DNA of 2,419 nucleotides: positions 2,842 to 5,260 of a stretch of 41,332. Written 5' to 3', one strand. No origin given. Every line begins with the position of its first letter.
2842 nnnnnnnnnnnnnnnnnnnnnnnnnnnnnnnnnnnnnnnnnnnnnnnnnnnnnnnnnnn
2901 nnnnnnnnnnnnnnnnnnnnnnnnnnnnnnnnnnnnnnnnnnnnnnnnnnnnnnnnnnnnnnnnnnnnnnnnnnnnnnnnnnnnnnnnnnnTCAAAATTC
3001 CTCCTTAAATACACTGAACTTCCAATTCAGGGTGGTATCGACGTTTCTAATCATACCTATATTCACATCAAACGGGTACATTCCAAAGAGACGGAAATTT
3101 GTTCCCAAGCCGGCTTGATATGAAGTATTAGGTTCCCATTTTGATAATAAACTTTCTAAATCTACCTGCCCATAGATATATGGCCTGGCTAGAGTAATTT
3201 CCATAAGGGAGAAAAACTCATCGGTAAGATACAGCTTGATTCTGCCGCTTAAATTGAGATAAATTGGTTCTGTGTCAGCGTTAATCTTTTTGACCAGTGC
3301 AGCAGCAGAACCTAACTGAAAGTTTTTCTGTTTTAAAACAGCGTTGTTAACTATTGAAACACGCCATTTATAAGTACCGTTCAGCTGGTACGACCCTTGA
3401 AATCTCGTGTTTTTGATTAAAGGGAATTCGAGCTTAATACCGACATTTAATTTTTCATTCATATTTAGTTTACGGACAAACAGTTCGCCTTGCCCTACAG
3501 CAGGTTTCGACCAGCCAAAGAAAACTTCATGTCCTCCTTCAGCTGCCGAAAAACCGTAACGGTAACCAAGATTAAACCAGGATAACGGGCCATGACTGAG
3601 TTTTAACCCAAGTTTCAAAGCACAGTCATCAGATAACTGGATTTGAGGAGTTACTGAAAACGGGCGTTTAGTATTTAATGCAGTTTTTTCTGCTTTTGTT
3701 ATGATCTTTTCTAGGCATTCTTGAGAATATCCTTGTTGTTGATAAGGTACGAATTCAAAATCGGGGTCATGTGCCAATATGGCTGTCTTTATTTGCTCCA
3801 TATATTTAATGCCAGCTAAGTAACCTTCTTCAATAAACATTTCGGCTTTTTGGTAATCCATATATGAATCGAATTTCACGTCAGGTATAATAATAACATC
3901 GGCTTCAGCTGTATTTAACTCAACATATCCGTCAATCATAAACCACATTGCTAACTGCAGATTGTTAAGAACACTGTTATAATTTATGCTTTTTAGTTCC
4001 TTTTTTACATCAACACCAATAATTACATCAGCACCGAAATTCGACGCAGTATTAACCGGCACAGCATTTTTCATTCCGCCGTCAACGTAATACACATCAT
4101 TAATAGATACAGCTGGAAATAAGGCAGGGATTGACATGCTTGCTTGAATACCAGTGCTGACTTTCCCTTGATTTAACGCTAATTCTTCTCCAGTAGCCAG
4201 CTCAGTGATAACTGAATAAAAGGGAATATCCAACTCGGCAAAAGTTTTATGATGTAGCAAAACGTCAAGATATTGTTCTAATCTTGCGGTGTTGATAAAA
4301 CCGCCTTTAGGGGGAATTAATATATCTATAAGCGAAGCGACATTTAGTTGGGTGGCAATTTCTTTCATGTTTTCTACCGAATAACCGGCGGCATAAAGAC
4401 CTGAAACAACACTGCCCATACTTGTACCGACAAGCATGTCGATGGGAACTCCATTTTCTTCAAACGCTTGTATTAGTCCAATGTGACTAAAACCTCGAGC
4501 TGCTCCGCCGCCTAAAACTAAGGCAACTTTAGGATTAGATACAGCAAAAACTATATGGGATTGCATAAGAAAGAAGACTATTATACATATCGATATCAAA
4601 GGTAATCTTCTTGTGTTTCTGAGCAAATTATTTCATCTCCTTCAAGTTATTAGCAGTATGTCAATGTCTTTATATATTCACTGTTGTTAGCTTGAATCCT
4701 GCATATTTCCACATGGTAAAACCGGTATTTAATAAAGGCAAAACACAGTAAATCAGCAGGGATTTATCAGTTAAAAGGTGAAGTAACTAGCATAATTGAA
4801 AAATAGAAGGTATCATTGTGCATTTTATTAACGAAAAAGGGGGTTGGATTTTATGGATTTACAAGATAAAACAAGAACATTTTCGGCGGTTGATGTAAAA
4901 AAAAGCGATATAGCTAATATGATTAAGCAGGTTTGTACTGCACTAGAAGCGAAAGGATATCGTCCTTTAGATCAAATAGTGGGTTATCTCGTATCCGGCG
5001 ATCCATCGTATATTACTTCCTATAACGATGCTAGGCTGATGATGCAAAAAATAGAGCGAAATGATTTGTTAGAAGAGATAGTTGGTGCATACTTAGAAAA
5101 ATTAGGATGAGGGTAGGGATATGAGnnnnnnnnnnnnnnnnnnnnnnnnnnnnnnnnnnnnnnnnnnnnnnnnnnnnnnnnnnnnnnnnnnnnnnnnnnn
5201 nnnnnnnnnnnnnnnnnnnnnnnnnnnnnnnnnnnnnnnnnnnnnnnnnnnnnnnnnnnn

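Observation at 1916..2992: Exported PIG-L/LmbE deacetylase fused to a C-terminal amphipathic beta-strand (outer-membrane-anchor-like) module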

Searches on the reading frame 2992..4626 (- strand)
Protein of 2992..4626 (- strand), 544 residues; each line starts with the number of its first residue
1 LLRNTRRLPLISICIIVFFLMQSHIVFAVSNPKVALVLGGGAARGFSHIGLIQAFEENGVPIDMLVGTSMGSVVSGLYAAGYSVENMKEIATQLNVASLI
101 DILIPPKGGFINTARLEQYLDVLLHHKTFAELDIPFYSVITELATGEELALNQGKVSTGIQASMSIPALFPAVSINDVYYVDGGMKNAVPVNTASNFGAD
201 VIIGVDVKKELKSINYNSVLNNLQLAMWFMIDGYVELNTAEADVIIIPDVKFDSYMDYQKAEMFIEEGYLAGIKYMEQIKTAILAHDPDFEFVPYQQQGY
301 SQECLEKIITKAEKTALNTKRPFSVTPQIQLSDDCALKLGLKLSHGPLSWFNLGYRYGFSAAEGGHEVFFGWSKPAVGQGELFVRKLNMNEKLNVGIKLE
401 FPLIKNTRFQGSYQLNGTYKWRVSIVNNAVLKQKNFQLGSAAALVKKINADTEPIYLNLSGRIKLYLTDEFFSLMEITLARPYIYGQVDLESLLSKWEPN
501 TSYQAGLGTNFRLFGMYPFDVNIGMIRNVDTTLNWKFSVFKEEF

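Call 3: search_protein_families(library=pfam, proteins=[window:2992-4626:-], max_evalue=1)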
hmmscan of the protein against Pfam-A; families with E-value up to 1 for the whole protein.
window:2992-4626:- (544 aa): 2 families
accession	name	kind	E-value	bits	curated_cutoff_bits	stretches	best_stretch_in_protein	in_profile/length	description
PF01734.28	Patatin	-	5.2e-31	108.8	27.7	1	36-194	1-190/191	Patatin-like phospholipase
PF03161.18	LAGLIDADG_2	-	0.12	12.7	25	1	215-238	94-117/168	LAGLIDADG DNA endonuclease family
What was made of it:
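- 2992..4626 (-): Upstream partner gene: exported patatin-like lipase (patatin domain 36-194) with an unassigned ~227-aa C-terminal region ending in Phe; its TGA stop overlaps the PIG-L ATG by 1 nt. Pfam Patatin, E=5e-31 (call 3).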

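Call 4: search_protein_families(library=ncbifam, proteins=[window:2992-4626:-], max_evalue=1)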
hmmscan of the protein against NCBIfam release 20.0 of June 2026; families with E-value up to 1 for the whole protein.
window:2992-4626:- (544 aa): 4 families
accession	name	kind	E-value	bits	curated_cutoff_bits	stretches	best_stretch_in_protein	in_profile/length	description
NF007623.0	PRK10279.1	equivalog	3.3e-36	125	272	1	32-212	4-185/301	patatin-like phospholipase RssA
NF043045.1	T4SS_VpdC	equivalog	1.2e-11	43.5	1000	2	35-127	307-398/880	Dot/Icm T4SS effector VpdC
NF053870.1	DS2_1_antiphage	equivalog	1.8e-05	24.2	400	1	36-131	3-98/299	anti-phage phospholipase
NF041079.1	CBASS_lipase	equivalog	0.053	12.8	200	1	36-90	4-63/317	CBASS cGAMP-activated phospholipase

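Call 32: find_homologous_proteins(query=window:2992-4626:-, max_evalue=1e-10)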
Query window:2992-4626:- (544 aa): 599 proteins with E <= 1e-10 among 8000 candidates; the best 120 are listed.
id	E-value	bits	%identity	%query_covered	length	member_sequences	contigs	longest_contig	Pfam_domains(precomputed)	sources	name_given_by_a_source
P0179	0.0e+0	1207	98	100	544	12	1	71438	PF01734.28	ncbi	-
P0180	0.0e+0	1024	82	100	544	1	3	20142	PF01734.28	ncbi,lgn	-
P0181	6.3e-224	763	62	100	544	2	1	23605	PF01734.28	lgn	-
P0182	5.0e-199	681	58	97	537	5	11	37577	PF01734.28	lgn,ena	-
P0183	1.0e-197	676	56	100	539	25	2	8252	PF01734.28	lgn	-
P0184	1.5e-195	669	56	98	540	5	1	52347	PF01734.28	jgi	-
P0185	2.1e-192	659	55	97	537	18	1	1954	PF01734.28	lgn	-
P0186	2.7e-192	658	56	98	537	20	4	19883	PF01734.28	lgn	-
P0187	3.1e-185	635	55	96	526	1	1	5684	PF01734.28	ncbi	-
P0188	9.8e-184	630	53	94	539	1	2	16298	PF01734.28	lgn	-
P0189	8.3e-179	614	53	97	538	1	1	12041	PF01734.28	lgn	-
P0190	1.4e-175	603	52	97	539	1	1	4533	PF01734.28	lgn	-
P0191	1.6e-174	600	49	100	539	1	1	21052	PF01734.28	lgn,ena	-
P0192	2.1e-174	599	52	94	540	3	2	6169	PF01734.28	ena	-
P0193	3.1e-174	599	53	97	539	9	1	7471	PF01734.28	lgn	-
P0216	1.5e-149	517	47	96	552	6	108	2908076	PF01734.28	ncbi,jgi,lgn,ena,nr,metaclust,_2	ncbi:MAG: patatin-like phospholipase family protein [Bacillota bacterium]|jgi:NTE family protein|nr:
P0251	4.4e-140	486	44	95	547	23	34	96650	PF01734.28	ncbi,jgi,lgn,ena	ncbi:MAG: patatin-like phospholipase family protein [Limnochordia bacterium]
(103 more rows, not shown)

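Call 39: list_cluster_members(proteins=[P0179, P0001, P0003, P0016, P0022, P0032, P0180, P0006, P0030])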
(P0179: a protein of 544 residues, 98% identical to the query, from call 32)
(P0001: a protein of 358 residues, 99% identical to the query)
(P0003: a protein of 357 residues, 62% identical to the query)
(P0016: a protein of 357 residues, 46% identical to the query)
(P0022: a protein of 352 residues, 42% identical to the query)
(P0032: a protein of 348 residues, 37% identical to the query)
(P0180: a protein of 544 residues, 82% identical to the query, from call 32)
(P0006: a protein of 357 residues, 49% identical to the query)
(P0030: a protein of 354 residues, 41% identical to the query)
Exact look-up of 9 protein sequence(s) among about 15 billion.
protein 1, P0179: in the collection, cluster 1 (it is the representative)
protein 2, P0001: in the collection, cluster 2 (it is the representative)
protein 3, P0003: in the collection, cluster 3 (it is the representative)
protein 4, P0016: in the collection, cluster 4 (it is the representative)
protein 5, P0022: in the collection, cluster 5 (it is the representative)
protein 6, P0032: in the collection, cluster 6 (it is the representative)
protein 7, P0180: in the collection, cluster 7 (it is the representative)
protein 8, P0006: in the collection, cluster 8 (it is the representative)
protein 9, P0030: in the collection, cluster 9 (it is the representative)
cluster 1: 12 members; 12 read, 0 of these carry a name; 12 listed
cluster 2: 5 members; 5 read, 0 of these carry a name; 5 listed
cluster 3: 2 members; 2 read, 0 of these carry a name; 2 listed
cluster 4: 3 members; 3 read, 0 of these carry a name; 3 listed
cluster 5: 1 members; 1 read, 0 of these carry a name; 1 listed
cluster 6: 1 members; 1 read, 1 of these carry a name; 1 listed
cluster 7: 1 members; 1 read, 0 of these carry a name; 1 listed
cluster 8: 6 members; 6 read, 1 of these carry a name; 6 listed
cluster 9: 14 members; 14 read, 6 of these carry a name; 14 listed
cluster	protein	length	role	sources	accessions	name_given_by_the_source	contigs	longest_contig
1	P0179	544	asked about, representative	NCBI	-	-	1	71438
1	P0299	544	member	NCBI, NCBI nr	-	-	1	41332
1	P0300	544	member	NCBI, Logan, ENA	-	-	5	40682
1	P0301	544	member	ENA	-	-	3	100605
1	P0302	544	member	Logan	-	-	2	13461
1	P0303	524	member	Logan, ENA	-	-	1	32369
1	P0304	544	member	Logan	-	-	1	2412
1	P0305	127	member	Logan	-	-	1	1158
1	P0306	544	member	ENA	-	-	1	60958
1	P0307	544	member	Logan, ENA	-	-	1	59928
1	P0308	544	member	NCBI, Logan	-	-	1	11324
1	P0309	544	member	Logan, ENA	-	-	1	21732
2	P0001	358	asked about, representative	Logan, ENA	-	-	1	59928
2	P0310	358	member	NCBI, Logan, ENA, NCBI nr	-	-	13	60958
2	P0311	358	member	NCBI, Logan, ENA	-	-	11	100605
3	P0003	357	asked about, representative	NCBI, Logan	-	-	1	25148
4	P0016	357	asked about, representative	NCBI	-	-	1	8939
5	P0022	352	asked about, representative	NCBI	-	-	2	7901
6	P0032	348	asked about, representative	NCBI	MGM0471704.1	MAG: PIG-L family deacetylase [Bacillota bacterium]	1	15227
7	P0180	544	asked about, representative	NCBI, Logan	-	-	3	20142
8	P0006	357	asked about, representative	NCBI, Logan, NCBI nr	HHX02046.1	MAG TPA: PIG-L family deacetylase [Firmicutes bacterium] | PIG-L family deacetylase [Bacillota bacterium]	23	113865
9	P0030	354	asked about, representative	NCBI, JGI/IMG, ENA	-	LmbE family N-acetylglucosaminyl deacetylase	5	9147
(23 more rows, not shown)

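Call 71: find_encoding_contigs(protein=P0216, flank=6000, max_places=1)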
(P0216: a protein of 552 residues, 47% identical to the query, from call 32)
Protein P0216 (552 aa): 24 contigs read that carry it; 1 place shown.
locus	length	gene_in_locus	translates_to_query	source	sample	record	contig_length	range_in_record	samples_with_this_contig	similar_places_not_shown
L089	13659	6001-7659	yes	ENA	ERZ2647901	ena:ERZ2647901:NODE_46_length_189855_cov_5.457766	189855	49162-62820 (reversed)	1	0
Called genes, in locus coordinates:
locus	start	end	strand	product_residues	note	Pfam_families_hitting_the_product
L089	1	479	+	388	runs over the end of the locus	PF00390:malic, PF03949:Malic_M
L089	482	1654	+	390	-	PF00155:Aminotran_1_2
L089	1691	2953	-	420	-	PF01546:Peptidase_M20, PF07687:M20_dimer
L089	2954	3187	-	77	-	PF19824:Tlp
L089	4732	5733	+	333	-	PF03030:H_PPase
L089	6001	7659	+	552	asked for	PF01734:Patatin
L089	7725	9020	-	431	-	-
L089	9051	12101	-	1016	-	PF03176:MMPL, PF12349:Sterol-sensing (faint), PF03176:MMPL, PF17131:TP_0789-like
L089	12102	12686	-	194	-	PF00440:TetR_N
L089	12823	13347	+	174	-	PF13563:2_5_RNA_ligase2, PF02834:LigT_PEase (weak)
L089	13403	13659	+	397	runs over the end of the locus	PF00753:Lactamase_B, PF19583:ODP, PF12706:Lactamase_B_2, PF00258:Flavodoxin_1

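Call 72: find_encoding_contigs(protein=P0251, flank=6000, max_places=1)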
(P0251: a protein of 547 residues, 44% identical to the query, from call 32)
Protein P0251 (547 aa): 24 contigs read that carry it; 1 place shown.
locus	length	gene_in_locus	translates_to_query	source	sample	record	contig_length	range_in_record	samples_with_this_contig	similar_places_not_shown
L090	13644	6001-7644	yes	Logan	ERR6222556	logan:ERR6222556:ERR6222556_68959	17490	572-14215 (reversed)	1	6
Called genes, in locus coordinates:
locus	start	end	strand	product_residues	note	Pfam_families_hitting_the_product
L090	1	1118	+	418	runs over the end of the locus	PF04607:RelA_SpoT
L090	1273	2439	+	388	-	PF00390:malic, PF03949:Malic_M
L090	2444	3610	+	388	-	PF00155:Aminotran_1_2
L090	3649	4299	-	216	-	PF00543:P-II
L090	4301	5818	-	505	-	PF07556:DUF1538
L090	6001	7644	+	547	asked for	PF01734:Patatin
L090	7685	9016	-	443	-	-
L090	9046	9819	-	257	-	PF07044:DUF1329 (weak), PF17131:TP_0789-like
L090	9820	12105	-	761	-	PF03176:MMPL, PF02460:Patched (faint), PF12349:Sterol-sensing (weak), PF03176:MMPL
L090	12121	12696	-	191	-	PF00440:TetR_N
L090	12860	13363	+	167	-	PF10469:AKAP7_NLS (weak), PF13563:2_5_RNA_ligase2, PF02834:LigT_PEase (weak)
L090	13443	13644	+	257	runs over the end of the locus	?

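Call 77: search_protein_families(library=pfam, proteins=[L089:7725-9020:-, L090:7685-9016:-], max_evalue=1)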
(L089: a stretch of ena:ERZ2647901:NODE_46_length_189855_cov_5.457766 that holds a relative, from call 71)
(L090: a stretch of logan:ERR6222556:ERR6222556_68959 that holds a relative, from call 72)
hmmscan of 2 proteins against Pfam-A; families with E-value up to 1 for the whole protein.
L089:7725-9020:- (431 aa): 1 family
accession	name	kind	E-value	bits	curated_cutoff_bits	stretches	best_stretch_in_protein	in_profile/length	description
PF06980.17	DUF1302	-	0.03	13.8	23.2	1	92-117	157-187/541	Protein of unknown function (DUF1302)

L090:7685-9016:- (443 aa): 1 family
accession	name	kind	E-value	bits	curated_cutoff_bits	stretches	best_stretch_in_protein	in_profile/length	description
PF06980.17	DUF1302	-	0.00032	20.3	23.2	1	81-293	140-372/541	Protein of unknown function (DUF1302)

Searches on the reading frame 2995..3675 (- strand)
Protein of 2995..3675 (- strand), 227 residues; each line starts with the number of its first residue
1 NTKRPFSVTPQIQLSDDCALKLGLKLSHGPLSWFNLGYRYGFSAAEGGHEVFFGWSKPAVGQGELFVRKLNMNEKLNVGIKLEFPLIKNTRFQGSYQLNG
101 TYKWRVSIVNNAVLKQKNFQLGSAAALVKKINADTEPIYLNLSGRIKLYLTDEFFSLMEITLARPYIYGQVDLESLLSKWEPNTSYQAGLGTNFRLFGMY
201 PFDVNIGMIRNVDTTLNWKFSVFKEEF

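Call 60: search_solved_structures(query=A4, max_evalue=10)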
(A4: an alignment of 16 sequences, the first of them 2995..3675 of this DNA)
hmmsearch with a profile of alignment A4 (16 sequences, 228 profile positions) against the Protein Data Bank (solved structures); distinct sequences matched with E-value up to 10: 10.
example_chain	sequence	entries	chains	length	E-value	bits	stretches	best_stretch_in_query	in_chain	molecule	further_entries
9kpt_D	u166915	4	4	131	0.082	15.4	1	181-205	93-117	Succinate dehydrogenase [ubiquinone] cytochrome b small subunit, mitochondrial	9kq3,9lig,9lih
9kps_D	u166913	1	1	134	0.085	15.3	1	181-205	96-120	Succinate dehydrogenase [ubiquinone] cytochrome b small subunit, mitochondrial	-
9qdl_D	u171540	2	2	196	0.15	14.6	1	181-205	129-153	Succinate dehydrogenase [ubiquinone] cytochrome b small subunit, mitochondrial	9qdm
6tb2_C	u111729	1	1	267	0.18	14.3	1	93-167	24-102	Haptoglobin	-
9nb8_F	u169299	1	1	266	0.2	14.1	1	93-167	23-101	Haptoglobin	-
4x0l_C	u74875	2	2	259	0.2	14.1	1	93-167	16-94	Haptoglobin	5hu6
4wjg_C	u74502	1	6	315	0.23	13.9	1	93-167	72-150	Haptoglobin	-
8xmp_2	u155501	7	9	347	0.28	13.6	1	93-167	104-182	Isoform 2 of Haptoglobin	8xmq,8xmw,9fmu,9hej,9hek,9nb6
9fnm_B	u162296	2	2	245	0.34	13.4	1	93-167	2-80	Haptoglobin beta chain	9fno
9fhb_C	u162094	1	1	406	0.36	13.3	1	93-167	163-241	Haptoglobin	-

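Call 61: search_protein_families(library=pfam, alignment_id=A4, max_evalue=10)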
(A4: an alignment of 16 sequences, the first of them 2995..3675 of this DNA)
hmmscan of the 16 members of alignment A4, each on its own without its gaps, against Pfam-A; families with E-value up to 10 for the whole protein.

A. member 1, window:2995-3675:- (227 aa): 0 families

B. families by the number of members that match (of 16 scanned): 1 family
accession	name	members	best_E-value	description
PF25222.1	DUF7840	1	0.078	Domain of unknown function (DUF7840)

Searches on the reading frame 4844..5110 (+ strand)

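Call 38: search_protein_families(library=pfam, proteins=[window:4844-5110:+], max_evalue=0.001)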
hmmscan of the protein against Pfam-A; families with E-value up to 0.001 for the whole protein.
window:4844-5110:+ (88 aa): 1 family
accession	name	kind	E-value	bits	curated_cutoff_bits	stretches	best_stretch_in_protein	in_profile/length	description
PF06135.17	IreB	-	5.1e-30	103.9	25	1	8-85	1-78/78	IreB regulatory phosphoprotein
